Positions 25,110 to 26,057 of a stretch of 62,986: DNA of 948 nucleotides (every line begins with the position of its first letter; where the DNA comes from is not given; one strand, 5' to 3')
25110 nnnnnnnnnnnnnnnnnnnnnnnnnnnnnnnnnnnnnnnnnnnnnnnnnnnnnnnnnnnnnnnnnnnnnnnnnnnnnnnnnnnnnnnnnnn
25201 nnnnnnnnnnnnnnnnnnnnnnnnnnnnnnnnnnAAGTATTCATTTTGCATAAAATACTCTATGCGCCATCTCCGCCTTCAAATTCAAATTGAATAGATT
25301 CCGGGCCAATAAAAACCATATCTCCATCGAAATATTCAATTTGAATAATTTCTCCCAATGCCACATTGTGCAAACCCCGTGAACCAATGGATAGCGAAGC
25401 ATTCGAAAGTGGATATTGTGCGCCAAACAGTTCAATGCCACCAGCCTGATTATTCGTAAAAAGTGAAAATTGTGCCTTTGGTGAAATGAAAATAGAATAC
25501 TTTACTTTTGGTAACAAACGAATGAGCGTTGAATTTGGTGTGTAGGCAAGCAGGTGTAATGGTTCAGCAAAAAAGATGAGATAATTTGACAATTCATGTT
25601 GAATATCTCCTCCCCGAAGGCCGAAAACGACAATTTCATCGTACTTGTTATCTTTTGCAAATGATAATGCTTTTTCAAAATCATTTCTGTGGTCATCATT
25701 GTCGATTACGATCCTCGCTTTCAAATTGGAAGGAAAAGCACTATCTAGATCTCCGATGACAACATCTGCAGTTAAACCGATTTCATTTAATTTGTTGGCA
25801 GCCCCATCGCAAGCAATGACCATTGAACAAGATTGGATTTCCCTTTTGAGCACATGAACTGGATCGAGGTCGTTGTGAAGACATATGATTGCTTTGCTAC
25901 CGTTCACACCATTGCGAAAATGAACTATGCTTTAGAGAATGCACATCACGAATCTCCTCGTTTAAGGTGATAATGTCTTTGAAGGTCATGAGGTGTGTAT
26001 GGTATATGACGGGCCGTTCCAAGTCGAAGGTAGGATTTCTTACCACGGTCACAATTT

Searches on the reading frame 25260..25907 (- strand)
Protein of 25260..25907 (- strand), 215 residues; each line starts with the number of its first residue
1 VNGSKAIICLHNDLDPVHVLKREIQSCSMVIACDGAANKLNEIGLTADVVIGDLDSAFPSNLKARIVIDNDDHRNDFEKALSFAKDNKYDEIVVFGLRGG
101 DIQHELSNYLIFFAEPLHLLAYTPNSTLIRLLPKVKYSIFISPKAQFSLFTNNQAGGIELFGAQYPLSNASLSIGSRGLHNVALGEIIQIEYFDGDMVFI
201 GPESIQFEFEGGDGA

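Call 4: search_protein_families(library=pfam, proteins=[window:25260-25907:-], max_evalue=0.01)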
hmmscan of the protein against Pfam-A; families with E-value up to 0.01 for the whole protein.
window:25260-25907:- (215 aa): 2 families
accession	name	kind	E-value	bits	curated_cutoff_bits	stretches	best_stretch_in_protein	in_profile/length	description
PF04263.21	TPK_catalytic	-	4.1e-16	59.4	30.7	1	21-111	2-100/113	Thiamin pyrophosphokinase, catalytic domain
PF01973.23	MptE-like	-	0.0019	18.5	34.6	1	18-56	42-78/171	6-hydroxymethylpterin diphosphokinase MptE-like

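Call 5: search_protein_families(library=ncbifam, proteins=[window:25260-25907:-], max_evalue=0.01)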
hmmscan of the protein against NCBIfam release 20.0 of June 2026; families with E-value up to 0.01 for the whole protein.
window:25260-25907:- (215 aa): 2 families
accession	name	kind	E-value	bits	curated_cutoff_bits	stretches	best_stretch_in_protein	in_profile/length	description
TIGR01378.1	thi_PPkinase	equivalog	8.6e-29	100.4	76.4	1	15-196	9-202/206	thiamine diphosphokinase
NF040608.1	division_SteA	equivalog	9.3e-05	21.5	150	1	19-63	182-227/369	putative cytokinetic ring protein SteA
